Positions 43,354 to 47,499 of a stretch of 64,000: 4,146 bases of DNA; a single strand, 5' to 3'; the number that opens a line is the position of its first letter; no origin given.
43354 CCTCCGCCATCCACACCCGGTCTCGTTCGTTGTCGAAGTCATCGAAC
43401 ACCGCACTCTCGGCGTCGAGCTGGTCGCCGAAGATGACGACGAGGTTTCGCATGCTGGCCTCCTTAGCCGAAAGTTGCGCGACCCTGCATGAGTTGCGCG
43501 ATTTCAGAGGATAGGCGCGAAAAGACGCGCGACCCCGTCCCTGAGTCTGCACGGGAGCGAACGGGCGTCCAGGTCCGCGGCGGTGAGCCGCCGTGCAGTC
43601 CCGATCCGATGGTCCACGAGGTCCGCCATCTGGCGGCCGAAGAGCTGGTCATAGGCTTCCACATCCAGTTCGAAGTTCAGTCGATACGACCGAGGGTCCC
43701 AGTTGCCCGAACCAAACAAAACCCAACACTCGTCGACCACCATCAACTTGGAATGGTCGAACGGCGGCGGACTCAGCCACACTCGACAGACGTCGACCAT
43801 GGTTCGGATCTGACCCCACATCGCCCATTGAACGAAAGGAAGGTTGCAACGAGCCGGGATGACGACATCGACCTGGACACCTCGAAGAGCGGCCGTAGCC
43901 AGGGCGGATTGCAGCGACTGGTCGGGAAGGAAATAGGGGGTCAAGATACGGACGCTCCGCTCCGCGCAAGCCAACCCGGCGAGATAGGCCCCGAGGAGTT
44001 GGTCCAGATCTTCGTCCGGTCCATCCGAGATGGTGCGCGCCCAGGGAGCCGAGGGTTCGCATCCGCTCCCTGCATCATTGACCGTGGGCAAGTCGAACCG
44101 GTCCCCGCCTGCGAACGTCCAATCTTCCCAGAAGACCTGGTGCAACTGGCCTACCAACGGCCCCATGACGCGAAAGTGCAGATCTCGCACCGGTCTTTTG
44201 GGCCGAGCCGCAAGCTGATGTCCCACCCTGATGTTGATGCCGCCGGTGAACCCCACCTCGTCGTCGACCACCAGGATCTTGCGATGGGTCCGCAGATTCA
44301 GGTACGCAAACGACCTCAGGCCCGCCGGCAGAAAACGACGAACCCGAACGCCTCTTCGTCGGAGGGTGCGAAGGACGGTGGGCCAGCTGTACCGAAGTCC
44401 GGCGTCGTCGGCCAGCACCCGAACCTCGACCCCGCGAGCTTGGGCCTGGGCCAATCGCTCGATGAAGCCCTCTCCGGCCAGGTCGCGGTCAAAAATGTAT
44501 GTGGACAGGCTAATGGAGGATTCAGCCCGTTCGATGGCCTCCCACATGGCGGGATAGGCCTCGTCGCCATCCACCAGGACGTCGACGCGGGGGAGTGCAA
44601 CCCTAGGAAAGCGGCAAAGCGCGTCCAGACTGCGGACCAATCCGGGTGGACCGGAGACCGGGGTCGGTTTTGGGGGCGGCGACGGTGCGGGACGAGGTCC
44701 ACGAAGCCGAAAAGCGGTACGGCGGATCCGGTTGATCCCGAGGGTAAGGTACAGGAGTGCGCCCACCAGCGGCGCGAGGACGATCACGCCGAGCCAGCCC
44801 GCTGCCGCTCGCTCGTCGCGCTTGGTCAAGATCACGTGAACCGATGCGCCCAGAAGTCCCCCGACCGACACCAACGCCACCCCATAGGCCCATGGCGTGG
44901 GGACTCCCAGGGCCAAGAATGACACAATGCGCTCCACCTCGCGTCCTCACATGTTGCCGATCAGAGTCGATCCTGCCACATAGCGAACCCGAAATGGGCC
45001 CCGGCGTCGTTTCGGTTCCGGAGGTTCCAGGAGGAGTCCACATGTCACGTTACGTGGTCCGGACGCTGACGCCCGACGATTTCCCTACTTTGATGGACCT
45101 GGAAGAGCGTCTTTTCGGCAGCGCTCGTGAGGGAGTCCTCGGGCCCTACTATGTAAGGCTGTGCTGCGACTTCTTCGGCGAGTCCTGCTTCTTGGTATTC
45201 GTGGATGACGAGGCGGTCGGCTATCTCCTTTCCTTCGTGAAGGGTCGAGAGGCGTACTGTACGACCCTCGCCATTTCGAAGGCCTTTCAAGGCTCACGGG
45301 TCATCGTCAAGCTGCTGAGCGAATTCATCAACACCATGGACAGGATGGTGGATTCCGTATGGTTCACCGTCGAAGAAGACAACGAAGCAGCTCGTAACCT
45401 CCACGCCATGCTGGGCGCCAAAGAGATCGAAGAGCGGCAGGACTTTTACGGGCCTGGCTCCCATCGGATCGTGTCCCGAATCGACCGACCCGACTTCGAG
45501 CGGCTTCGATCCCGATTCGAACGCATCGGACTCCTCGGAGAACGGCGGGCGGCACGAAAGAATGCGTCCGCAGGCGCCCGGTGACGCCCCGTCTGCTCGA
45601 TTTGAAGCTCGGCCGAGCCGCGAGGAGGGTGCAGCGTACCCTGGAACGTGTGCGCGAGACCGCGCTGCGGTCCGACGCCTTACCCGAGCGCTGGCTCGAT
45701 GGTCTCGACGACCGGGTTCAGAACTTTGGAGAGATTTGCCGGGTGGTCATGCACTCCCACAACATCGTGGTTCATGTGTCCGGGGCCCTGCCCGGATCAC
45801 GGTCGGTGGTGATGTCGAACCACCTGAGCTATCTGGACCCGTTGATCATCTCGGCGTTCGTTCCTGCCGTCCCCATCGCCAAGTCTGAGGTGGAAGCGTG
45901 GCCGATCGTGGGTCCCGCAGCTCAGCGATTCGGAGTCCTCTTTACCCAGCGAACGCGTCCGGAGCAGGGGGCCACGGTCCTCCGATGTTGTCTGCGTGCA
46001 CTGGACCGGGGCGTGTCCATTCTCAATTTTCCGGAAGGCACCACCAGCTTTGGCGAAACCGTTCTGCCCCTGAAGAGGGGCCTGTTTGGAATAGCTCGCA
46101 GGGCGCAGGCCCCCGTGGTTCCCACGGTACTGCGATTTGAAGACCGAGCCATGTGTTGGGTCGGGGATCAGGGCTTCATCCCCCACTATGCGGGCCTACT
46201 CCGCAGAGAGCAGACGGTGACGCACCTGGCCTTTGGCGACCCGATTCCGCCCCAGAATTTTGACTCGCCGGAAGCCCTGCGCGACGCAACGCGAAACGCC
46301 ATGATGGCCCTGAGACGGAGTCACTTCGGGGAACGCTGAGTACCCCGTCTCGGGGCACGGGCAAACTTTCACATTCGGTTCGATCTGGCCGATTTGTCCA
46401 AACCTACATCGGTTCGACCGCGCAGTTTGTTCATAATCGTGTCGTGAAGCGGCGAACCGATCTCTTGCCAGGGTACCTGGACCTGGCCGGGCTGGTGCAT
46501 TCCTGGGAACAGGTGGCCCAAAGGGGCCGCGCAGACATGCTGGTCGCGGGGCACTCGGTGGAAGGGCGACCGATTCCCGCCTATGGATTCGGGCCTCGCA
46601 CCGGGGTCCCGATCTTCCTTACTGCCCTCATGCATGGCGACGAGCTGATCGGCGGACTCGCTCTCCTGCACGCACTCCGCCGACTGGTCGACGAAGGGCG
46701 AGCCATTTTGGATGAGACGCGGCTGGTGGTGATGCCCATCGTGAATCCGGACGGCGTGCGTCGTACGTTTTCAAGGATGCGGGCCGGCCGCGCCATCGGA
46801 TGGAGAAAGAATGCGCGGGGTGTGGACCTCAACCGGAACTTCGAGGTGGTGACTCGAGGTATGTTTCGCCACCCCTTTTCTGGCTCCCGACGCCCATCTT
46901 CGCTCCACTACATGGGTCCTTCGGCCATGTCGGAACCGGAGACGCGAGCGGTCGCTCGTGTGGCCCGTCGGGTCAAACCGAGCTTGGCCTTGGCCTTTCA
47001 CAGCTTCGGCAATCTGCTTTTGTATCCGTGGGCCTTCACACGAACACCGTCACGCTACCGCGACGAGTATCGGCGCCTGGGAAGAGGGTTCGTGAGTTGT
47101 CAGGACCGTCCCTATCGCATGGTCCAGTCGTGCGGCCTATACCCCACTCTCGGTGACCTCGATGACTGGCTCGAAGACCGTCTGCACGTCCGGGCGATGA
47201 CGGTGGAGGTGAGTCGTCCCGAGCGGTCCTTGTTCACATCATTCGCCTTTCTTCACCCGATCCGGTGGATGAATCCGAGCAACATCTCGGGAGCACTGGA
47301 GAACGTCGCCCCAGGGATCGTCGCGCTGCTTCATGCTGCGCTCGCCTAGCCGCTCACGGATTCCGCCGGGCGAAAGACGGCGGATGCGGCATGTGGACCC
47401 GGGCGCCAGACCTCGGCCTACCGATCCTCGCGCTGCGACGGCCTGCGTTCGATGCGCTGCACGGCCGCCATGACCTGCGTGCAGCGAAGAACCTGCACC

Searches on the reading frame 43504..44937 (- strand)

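Call 32: search_protein_families(library=pfam, proteins=[window:43504-44937:-], max_evalue=0.00001)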
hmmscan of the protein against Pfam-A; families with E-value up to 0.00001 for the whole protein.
window:43504-44937:- (477 aa): 3 families
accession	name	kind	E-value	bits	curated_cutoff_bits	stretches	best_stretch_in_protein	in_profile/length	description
PF13091.12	PLDc_2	-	5.8e-37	126.9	27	2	322-439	5-126/132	PLD-like domain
PF00614.28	PLDc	-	6.7e-11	42.1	21.9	0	215-236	3-24/28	Phospholipase D Active site motif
PF13396.11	PLDc_N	-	2.8e-07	30.8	23.3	1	31-67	6-41/42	Phospholipase_D-nuclease N-terminal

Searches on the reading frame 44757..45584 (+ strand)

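Call 66: search_protein_families(library=pfam, proteins=[window:44757-45584:+], max_evalue=0.00001)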
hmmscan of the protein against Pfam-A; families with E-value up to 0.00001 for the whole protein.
window:44757-45584:+ (275 aa): 1 family
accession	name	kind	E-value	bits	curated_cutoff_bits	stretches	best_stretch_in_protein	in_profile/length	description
PF00583.31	Acetyltransf_1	-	3.3e-08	34.2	20.7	1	136-220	24-115/116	Acetyltransferase (GNAT) family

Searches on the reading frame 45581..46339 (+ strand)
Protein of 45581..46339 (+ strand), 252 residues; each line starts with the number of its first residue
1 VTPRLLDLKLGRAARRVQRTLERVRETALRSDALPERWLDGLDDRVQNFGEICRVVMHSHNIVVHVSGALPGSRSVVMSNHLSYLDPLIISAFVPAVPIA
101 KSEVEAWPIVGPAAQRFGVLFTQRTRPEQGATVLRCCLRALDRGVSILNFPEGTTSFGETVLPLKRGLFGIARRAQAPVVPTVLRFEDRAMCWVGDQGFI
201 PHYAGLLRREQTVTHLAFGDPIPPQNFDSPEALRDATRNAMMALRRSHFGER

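Call 66: search_protein_families(library=pfam, proteins=[window:45581-46339:+], max_evalue=0.00001)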
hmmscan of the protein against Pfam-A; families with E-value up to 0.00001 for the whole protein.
window:45581-46339:+ (252 aa): 1 family
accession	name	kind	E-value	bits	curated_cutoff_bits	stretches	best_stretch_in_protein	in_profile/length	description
PF01553.26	Acyltransferase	-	7.5e-23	81.2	23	1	64-184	4-131/132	Acyltransferase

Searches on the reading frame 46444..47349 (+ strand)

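Call 66: search_protein_families(library=pfam, proteins=[window:46444-47349:+], max_evalue=0.00001)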
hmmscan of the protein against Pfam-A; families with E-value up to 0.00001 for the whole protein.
window:46444-47349:+ (301 aa): 1 family
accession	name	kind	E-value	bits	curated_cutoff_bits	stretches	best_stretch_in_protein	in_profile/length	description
PF00246.29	Peptidase_M14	-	1.9e-38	133.1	21.6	1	29-264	15-269/286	Zinc carboxypeptidase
